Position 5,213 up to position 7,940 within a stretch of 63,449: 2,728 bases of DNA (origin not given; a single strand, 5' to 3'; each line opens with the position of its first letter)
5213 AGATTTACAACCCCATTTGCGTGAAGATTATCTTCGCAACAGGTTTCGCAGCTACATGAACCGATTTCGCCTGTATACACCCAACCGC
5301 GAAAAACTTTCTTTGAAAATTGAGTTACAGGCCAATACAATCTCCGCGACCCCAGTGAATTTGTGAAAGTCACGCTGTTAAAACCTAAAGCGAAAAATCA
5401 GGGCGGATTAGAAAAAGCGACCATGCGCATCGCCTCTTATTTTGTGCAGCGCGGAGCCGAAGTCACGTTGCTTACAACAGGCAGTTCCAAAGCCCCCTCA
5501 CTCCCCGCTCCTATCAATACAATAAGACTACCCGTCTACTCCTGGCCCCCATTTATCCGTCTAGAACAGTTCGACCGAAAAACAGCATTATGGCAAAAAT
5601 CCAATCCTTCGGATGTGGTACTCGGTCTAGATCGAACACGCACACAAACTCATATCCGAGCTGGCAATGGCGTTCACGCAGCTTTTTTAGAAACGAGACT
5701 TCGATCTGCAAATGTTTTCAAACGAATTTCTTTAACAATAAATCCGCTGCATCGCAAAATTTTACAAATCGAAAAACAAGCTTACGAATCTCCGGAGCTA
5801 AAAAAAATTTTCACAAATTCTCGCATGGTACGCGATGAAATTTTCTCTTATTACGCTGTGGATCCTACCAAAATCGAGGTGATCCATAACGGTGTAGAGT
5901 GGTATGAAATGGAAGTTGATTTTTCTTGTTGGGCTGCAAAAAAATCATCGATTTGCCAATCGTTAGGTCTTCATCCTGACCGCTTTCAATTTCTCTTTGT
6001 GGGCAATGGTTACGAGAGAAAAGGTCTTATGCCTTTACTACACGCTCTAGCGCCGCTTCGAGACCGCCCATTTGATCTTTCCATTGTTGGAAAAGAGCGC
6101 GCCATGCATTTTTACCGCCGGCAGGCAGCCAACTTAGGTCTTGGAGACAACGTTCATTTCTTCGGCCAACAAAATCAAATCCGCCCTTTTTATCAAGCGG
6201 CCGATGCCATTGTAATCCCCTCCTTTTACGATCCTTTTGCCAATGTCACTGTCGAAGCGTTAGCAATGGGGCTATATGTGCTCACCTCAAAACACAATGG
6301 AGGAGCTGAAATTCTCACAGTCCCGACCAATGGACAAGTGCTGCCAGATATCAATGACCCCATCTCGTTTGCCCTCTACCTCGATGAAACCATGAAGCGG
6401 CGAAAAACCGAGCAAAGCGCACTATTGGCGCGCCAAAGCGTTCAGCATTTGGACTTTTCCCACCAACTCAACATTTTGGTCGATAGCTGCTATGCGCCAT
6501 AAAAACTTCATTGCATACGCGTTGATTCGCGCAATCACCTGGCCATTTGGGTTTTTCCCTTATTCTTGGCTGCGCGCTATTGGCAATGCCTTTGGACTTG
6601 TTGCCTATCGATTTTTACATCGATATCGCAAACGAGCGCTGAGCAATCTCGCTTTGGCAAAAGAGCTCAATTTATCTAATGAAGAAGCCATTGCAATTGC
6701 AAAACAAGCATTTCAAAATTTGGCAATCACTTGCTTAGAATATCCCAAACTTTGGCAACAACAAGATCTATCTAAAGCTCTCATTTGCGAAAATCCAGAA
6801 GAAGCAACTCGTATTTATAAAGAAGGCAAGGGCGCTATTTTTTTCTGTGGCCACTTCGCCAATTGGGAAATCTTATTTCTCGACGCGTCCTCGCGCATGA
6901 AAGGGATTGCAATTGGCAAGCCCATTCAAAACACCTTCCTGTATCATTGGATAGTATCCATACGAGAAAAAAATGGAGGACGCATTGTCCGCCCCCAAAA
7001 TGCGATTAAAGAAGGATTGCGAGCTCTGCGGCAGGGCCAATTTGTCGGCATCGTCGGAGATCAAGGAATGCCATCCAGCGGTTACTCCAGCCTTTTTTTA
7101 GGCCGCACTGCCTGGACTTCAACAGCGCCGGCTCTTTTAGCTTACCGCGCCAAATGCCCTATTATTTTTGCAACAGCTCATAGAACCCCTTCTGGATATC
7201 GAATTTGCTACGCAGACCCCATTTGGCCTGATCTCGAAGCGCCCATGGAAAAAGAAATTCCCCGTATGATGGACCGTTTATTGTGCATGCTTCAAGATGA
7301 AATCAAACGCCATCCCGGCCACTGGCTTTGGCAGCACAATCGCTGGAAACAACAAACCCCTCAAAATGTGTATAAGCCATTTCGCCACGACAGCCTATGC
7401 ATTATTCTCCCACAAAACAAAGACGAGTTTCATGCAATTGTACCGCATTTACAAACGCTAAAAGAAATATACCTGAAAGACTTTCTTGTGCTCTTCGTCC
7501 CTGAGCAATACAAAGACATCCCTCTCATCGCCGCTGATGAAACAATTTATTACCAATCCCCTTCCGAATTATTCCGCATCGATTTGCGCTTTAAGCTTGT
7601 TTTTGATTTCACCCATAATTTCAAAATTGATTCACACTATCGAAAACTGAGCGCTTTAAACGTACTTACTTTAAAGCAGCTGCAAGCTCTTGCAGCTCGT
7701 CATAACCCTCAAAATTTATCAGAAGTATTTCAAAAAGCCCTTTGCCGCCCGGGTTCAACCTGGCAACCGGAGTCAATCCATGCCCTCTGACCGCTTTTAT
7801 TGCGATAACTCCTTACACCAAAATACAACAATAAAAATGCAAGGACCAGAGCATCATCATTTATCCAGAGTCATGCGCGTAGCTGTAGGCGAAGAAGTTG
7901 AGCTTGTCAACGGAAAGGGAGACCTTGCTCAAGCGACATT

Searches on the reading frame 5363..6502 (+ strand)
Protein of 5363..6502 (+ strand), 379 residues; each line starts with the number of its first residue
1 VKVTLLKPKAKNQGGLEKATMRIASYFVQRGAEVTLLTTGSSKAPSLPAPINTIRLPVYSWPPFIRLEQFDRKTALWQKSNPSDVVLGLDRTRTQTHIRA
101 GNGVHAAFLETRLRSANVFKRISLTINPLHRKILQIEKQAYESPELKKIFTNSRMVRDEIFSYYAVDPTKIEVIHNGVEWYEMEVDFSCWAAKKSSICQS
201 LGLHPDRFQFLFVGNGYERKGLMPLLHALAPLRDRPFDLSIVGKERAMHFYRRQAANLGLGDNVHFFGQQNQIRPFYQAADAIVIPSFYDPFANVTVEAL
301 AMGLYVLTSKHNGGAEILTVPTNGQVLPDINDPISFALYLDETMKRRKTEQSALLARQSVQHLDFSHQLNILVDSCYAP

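Call 6: search_protein_families(library=pfam, proteins=[window:5363-6502:+], max_evalue=0.01)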
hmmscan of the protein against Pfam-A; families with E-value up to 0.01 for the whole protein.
window:5363-6502:+ (379 aa): 5 families
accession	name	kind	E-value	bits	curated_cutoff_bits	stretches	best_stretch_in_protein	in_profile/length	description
PF00534.26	Glycos_transf_1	-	5.2e-25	88.4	26.4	1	199-351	7-163/172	Glycosyl transferases group 1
PF13692.12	Glyco_trans_1_4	-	3.8e-23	82.8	27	1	209-337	3-133/142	Glycosyl transferases group 1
PF13439.12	Glyco_transf_4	-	3e-14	53.8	28.5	1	14-178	2-166/170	Glycosyltransferase Family 4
PF13579.12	Glyco_trans_4_4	-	1.3e-06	29.3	29.7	1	14-177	1-158/158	Glycosyl transferase 4-like domain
PF20706.3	GT4-conflict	-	1e-05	25.2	26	1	205-324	195-326/385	Family 4 Glycosyltransferase in conflict systems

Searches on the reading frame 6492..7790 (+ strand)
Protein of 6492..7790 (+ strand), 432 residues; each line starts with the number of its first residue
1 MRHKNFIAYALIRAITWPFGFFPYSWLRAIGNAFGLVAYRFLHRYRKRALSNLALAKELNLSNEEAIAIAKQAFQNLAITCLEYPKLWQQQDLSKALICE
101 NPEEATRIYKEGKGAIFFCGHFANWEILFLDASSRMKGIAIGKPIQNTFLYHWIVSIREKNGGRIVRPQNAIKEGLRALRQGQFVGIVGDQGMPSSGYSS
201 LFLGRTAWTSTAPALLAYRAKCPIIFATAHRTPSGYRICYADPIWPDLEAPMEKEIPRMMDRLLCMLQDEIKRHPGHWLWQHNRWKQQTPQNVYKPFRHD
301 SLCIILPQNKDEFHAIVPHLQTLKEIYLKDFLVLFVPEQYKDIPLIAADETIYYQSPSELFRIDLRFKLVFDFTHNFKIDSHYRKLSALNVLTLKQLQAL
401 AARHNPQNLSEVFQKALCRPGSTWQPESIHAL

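Call 6: search_protein_families(library=pfam, proteins=[window:6492-7790:+], max_evalue=0.01)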
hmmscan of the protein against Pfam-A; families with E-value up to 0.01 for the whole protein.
window:6492-7790:+ (432 aa): 1 family
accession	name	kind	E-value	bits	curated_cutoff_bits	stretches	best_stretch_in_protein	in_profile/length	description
PF03279.18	Lip_A_acyltrans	-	5.9e-46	157.4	22.3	1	10-286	17-294/295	Bacterial lipid A biosynthesis acyltransferase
